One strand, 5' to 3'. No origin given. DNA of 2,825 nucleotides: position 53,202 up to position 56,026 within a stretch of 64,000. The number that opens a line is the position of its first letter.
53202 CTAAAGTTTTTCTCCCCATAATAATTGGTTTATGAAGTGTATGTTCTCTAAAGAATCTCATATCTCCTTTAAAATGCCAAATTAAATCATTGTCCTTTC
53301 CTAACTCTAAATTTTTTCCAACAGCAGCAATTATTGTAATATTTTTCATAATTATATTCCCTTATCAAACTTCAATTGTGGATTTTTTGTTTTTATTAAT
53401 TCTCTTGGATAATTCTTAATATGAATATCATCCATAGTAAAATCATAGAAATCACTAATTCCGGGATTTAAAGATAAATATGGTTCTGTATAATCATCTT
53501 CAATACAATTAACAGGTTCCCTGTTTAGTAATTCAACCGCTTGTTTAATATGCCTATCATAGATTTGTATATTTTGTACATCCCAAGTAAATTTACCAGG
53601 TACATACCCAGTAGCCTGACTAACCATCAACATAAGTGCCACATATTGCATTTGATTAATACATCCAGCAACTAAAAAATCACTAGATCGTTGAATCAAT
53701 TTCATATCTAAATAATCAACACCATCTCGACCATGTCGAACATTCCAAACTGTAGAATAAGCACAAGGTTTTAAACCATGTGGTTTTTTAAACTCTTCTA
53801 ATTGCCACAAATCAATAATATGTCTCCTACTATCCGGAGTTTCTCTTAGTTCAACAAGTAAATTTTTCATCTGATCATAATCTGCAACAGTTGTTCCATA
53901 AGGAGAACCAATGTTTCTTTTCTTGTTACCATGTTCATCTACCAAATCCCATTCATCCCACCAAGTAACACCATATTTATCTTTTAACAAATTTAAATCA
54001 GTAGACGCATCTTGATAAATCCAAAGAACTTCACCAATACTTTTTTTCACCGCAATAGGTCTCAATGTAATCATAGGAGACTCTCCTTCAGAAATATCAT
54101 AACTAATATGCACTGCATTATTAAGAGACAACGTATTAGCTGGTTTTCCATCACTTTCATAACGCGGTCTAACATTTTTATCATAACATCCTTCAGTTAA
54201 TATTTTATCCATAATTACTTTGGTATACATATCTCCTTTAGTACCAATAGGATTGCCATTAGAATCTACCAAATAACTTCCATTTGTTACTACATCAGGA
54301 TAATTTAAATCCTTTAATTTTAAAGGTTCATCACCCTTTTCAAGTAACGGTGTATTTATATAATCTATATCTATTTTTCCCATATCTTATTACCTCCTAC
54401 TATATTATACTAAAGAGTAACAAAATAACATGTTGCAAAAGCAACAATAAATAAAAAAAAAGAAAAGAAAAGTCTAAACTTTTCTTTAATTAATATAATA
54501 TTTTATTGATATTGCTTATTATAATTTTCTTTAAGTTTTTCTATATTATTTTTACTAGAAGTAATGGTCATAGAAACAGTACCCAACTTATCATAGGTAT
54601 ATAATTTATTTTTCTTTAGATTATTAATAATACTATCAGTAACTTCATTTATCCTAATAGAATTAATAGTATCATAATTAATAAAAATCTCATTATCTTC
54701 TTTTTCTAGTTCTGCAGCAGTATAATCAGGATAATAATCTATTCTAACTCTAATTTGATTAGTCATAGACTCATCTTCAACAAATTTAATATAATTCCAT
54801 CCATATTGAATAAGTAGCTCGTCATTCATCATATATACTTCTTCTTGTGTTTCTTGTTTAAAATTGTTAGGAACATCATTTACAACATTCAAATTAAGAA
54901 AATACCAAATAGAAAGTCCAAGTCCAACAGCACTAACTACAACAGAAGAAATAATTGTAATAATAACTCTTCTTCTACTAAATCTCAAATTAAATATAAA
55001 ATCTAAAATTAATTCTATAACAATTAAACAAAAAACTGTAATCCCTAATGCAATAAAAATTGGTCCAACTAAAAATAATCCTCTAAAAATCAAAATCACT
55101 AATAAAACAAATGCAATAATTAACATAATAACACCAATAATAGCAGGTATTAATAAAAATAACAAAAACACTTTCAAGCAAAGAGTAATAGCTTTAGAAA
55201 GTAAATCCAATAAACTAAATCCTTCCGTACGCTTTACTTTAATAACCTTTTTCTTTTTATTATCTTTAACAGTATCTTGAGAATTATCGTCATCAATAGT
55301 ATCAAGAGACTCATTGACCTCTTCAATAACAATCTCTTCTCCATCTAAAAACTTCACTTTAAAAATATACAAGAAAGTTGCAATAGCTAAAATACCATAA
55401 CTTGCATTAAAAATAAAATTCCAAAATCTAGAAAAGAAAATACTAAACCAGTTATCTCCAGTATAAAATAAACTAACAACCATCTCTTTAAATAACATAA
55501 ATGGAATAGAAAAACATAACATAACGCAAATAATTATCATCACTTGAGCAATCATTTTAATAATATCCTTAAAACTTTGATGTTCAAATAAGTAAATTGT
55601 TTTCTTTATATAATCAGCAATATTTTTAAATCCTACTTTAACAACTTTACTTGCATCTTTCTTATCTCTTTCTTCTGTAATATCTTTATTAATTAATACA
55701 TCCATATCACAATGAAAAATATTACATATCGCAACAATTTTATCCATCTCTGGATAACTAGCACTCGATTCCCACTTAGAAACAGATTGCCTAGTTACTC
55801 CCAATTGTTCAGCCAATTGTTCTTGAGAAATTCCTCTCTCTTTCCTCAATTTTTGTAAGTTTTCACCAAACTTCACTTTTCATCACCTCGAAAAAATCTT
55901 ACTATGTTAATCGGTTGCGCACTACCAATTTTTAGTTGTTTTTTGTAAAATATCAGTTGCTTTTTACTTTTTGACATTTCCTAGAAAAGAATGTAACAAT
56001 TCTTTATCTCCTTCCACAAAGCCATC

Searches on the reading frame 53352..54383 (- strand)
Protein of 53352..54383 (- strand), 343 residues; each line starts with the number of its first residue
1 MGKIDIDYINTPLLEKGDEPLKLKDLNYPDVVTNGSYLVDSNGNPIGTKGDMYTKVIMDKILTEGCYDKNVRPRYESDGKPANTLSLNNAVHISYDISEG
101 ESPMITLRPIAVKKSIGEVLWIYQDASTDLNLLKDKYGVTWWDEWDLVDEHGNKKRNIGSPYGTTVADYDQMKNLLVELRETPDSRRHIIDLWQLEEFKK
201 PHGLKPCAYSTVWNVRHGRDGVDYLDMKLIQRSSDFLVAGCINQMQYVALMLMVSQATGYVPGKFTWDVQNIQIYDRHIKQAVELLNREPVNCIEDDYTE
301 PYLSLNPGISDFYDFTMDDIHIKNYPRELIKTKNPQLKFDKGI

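Call 37: search_protein_families(library=pfam, proteins=[window:53352-54383:-], max_evalue=0.001)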
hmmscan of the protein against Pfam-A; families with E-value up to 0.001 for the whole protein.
window:53352-54383:- (343 aa): 1 family
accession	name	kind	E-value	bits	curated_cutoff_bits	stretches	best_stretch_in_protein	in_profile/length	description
PF00303.24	Thymidylat_synt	-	5.7e-55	186.7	24.3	1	57-326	6-255/266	Thymidylate synthase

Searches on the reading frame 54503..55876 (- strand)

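Call 37: search_protein_families(library=pfam, proteins=[window:54503-55876:-], max_evalue=0.001)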
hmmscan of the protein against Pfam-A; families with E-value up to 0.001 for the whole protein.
window:54503-55876:- (457 aa): 6 families
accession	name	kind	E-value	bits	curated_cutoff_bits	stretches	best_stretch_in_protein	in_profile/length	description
PF01381.28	HTH_3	-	1.3e-14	54.3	23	1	7-61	1-55/55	Helix-turn-helix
PF12844.13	HTH_19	-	1.8e-10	41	30.2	1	4-57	1-54/64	Helix-turn-helix domain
PF13443.12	HTH_26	-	5.7e-10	39.7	22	1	6-58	1-54/63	Cro/C1-type HTH DNA-binding domain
PF13560.12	HTH_31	-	9.1e-10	39.2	27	1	3-57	2-57/64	Helix-turn-helix domain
PF08279.18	HTH_11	-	0.00038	20.7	25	1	7-34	6-34/55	HTH domain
PF07022.19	Phage_CI_repr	-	0.00054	20.7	22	0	8-51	4-47/65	Bacteriophage CI repressor helix-turn-helix domain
